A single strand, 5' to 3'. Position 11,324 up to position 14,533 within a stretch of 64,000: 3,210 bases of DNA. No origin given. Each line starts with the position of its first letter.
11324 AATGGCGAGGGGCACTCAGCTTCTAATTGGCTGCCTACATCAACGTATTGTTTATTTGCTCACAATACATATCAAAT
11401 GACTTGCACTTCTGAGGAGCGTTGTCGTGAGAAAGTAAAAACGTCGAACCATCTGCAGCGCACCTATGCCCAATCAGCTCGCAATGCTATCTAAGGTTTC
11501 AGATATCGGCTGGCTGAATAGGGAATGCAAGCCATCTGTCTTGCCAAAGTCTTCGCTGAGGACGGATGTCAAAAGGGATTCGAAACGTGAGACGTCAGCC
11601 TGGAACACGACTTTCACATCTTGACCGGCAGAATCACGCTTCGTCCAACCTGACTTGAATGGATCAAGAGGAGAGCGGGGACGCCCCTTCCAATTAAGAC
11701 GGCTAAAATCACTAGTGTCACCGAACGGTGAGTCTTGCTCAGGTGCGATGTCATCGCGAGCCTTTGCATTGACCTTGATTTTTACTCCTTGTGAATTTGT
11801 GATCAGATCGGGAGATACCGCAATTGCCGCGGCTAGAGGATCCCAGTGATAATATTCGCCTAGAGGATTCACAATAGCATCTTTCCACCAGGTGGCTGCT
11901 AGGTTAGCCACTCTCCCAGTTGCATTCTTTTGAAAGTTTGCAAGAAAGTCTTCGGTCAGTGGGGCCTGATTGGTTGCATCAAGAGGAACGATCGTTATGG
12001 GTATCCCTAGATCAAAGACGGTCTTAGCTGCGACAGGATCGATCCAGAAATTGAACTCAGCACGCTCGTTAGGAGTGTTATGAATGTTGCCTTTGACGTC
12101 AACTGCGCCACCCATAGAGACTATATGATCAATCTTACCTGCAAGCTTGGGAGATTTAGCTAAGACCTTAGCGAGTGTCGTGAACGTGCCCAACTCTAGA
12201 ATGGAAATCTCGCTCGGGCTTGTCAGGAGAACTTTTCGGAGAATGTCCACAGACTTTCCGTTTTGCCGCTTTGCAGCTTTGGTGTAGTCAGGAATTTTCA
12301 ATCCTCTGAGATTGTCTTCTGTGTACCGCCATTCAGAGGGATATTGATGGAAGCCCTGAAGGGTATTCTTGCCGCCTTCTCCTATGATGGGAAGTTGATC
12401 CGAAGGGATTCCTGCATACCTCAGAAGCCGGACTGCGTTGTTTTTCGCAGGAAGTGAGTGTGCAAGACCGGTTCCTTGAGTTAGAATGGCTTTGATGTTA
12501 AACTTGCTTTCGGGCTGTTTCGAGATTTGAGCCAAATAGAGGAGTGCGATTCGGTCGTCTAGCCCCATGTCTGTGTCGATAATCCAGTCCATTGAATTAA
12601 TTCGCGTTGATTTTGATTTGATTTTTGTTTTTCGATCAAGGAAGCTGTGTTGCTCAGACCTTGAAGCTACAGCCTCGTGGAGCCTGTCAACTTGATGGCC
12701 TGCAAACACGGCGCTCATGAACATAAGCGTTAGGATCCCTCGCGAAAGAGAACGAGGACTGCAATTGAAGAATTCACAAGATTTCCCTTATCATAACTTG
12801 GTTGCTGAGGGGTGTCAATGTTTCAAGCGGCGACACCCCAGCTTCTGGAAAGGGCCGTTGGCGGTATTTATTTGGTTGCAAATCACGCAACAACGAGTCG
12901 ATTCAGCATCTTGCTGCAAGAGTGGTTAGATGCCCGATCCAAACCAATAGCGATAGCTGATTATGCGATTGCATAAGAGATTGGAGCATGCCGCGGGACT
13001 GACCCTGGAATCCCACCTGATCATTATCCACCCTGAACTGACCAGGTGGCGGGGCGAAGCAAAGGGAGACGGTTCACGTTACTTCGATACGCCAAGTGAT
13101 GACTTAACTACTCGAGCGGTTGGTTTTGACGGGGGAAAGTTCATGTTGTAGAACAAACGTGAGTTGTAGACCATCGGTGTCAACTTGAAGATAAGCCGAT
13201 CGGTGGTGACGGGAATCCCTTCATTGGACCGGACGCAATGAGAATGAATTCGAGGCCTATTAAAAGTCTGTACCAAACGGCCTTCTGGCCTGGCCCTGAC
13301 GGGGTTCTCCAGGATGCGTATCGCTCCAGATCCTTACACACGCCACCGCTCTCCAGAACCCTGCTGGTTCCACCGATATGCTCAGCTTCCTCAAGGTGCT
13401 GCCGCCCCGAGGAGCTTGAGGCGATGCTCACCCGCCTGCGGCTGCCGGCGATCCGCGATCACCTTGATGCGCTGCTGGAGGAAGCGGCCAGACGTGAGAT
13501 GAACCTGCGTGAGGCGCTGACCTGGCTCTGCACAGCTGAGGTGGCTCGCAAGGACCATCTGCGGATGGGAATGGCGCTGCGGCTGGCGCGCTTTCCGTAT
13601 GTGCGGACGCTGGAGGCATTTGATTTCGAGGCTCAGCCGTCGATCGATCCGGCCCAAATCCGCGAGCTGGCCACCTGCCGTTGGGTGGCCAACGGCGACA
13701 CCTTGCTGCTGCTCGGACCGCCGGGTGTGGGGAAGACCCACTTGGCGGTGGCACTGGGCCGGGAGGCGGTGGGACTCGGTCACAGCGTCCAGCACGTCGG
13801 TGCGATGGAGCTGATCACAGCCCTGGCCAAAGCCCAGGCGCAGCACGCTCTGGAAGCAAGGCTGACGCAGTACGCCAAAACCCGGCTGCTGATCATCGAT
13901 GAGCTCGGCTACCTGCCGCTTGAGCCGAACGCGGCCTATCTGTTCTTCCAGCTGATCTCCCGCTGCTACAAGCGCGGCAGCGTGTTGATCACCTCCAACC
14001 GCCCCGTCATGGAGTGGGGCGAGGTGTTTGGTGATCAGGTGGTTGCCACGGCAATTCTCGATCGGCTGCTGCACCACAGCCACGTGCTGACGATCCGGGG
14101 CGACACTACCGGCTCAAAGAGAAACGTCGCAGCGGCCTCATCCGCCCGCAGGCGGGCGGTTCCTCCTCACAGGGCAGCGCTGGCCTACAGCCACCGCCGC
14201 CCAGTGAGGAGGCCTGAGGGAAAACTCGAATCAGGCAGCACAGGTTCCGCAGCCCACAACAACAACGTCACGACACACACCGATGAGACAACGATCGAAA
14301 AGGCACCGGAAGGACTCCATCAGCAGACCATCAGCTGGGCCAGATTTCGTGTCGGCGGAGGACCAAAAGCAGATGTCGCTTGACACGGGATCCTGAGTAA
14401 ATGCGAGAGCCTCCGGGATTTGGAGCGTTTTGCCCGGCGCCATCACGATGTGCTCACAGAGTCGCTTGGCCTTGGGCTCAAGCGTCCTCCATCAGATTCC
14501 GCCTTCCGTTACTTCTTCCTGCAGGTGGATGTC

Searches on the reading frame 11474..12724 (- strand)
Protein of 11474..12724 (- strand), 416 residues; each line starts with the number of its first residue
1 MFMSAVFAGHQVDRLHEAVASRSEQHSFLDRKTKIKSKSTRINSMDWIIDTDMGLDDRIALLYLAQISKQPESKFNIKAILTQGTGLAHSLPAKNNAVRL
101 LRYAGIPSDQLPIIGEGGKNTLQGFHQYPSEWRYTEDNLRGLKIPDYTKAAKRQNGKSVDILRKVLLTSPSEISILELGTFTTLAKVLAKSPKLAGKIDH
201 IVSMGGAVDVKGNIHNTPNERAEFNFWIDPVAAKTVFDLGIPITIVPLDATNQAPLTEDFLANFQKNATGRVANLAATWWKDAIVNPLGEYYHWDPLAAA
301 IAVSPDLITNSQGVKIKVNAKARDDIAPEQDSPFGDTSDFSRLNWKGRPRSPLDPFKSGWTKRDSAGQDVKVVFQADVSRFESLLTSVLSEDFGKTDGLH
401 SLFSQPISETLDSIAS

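Call 93: search_protein_families(library=pfam, proteins=[window:11474-12724:-], max_evalue=0.0001)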
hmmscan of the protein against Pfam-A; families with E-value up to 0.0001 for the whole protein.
window:11474-12724:- (416 aa): 1 family
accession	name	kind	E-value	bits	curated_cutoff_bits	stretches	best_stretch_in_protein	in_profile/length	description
PF01156.24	IU_nuc_hydro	-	4.1e-45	155.1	34.2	1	48-323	2-264/297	Inosine-uridine preferring nucleoside hydrolase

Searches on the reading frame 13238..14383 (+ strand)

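Call 93: search_protein_families(library=pfam, proteins=[window:13238-14383:+], max_evalue=0.0001)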
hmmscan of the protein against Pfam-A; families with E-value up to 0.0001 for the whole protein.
window:13238-14383:+ (381 aa): 4 families
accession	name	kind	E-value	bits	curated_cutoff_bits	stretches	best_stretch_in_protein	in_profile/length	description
PF01695.23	IstB_IS21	-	4.3e-73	246.2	24.1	1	63-293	2-232/238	IstB-like ATP binding protein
PF00004.35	AAA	-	5.1e-06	27.4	21.2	1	156-224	1-67/131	ATPase family associated with various cellular activities (AAA)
PF00308.24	Bac_DnaA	-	8e-06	26.6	23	1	155-257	36-141/162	Bacterial DnaA ATPAse domain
PF13481.12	AAA_25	-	4.5e-05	23.6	27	0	130-184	12-63/195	AAA domain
